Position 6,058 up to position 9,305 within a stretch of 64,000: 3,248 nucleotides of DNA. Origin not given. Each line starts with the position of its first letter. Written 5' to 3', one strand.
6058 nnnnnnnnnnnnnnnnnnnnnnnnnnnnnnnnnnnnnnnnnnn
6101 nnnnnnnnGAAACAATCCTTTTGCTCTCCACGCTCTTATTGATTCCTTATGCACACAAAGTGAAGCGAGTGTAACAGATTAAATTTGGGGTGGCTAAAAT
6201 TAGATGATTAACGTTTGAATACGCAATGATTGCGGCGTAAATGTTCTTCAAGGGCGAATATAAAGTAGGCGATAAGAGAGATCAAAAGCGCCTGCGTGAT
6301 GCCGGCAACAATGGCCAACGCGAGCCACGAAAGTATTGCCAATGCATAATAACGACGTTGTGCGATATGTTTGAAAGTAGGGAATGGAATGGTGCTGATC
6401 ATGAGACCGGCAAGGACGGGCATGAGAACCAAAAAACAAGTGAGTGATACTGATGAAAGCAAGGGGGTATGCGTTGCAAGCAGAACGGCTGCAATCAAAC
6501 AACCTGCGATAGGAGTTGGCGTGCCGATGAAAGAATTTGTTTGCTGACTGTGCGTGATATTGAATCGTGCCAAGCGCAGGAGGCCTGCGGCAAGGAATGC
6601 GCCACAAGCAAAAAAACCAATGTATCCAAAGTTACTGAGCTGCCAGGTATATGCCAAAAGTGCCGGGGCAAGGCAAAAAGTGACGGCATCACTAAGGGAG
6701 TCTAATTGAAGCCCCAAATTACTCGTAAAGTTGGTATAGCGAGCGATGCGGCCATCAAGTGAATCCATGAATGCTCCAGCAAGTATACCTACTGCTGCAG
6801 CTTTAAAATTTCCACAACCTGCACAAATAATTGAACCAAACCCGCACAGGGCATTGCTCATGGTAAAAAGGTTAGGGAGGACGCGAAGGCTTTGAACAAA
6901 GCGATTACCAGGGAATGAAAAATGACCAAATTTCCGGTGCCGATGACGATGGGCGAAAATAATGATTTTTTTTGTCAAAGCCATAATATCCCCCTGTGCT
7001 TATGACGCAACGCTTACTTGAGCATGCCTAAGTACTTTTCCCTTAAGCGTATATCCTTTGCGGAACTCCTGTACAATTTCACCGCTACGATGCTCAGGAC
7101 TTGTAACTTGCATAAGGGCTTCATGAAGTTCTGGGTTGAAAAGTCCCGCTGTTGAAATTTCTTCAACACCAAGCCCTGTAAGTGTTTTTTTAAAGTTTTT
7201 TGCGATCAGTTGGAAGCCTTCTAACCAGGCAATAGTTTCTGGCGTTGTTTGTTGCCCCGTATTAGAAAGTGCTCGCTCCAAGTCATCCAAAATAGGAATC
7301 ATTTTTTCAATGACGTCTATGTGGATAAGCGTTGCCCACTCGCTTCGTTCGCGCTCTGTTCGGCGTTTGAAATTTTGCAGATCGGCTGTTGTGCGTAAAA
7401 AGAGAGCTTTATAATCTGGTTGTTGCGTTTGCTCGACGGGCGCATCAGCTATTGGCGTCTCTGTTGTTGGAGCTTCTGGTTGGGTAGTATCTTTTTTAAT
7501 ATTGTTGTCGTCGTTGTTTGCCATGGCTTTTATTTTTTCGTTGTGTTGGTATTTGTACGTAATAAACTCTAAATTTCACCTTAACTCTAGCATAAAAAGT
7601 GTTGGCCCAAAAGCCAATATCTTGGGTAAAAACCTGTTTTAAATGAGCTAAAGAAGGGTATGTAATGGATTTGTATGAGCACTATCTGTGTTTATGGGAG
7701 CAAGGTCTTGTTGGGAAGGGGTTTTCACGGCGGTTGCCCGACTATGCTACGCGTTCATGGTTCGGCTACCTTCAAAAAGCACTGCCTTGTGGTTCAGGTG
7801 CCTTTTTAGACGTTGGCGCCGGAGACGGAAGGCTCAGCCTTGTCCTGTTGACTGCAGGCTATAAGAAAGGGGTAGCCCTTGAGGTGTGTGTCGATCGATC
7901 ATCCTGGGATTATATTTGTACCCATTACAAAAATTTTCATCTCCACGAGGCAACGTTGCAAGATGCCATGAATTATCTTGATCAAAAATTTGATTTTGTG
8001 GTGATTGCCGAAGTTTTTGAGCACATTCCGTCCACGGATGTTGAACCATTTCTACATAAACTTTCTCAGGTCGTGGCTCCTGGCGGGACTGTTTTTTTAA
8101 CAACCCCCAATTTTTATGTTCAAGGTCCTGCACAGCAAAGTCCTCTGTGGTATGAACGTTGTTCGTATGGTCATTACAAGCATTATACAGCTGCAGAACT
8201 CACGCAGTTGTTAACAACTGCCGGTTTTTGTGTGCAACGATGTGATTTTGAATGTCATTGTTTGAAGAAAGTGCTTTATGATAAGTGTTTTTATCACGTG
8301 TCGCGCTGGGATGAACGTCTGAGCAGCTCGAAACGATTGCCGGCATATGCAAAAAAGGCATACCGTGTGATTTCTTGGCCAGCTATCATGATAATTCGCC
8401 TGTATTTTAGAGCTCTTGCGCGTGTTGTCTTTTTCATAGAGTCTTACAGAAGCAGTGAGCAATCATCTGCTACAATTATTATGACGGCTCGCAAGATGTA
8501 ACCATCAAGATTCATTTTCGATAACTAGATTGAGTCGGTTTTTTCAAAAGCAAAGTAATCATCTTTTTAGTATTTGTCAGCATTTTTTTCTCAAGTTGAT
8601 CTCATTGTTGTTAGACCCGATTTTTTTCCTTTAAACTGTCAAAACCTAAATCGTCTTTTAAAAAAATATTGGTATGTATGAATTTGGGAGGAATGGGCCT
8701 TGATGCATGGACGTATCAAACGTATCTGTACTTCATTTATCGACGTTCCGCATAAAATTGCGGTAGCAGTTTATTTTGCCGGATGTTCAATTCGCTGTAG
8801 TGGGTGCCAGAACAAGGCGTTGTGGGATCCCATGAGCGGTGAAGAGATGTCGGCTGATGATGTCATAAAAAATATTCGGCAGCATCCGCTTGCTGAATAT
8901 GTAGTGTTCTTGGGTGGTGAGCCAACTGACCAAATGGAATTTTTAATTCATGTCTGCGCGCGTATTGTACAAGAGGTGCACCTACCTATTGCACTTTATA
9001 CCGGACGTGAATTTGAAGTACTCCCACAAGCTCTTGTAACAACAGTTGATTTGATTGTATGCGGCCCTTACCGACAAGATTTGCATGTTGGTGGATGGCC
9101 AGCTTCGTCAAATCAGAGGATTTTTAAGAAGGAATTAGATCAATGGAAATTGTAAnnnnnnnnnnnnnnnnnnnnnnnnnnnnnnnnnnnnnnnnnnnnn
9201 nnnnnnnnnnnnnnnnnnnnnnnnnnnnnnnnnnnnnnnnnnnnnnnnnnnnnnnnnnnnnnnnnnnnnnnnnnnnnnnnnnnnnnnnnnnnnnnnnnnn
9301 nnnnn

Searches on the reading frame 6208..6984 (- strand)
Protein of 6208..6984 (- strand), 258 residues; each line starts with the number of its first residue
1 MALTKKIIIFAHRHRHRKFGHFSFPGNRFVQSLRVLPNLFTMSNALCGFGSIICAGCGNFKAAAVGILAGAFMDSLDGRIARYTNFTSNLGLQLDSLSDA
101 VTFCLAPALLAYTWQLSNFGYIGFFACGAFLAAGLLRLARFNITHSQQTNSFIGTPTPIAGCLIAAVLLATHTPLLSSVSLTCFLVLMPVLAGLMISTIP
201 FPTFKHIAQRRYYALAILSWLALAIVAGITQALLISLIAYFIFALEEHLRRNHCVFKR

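Call 36: search_protein_families(library=pfam, proteins=[window:6208-6984:-], max_evalue=0.001)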
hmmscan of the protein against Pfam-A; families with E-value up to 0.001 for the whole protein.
window:6208-6984:- (258 aa): 1 family
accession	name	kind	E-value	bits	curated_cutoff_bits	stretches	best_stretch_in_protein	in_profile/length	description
PF01066.26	CDP-OH_P_transf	-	1.2e-19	71.6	22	1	35-185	2-147/152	CDP-alcohol phosphatidyltransferase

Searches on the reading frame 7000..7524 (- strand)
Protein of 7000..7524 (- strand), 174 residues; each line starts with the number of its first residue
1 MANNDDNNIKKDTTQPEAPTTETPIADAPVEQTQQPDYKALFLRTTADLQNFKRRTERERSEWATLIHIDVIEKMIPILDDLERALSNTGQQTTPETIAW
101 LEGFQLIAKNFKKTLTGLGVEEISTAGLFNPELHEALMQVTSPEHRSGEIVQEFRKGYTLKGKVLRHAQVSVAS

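Call 36: search_protein_families(library=pfam, proteins=[window:7000-7524:-], max_evalue=0.001)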
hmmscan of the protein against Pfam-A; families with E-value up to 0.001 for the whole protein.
window:7000-7524:- (174 aa): 1 family
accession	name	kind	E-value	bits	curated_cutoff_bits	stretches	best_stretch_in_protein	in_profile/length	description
PF01025.24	GrpE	-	3.8e-38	131.2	25.8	1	31-173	23-164/165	GrpE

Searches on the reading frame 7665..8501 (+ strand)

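Call 36: search_protein_families(library=pfam, proteins=[window:7665-8501:+], max_evalue=0.001)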
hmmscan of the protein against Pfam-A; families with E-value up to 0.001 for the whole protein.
window:7665-8501:+ (278 aa): 6 families
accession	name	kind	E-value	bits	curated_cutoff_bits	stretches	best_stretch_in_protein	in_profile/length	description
PF13489.12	Methyltransf_23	-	7.3e-19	68.5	27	1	43-190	22-161/164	Methyltransferase domain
PF08241.18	Methyltransf_11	-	1.7e-10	41.8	21.2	1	48-144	1-94/95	Methyltransferase domain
PF13649.12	Methyltransf_25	-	1.3e-09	39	27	1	48-141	2-97/97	Methyltransferase domain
PF08242.18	Methyltransf_12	-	1.8e-07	32.2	30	1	48-142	1-97/98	Methyltransferase domain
PF13847.12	Methyltransf_31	-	2.6e-07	30.9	27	1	47-168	7-128/145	Methyltransferase domain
PF02353.26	CMAS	-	0.00019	21.3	27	1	47-150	66-169/273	Mycolic acid cyclopropane synthetase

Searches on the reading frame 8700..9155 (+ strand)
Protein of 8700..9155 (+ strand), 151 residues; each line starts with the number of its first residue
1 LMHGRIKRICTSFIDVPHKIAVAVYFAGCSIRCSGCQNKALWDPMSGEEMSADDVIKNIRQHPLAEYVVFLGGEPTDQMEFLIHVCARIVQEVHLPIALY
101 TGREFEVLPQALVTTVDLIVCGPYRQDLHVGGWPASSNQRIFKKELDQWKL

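Call 36: search_protein_families(library=pfam, proteins=[window:8700-9155:+], max_evalue=0.001)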
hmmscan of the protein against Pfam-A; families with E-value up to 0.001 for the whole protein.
window:8700-9155:+ (151 aa): 2 families
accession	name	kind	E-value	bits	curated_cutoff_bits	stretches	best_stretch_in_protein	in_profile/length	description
PF13353.11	Fer4_12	-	1.4e-19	71.2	22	1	22-141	8-136/137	4Fe-4S single cluster domain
PF04055.27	Radical_SAM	-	1.1e-07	32.6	29.5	1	26-97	4-80/166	Radical SAM superfamily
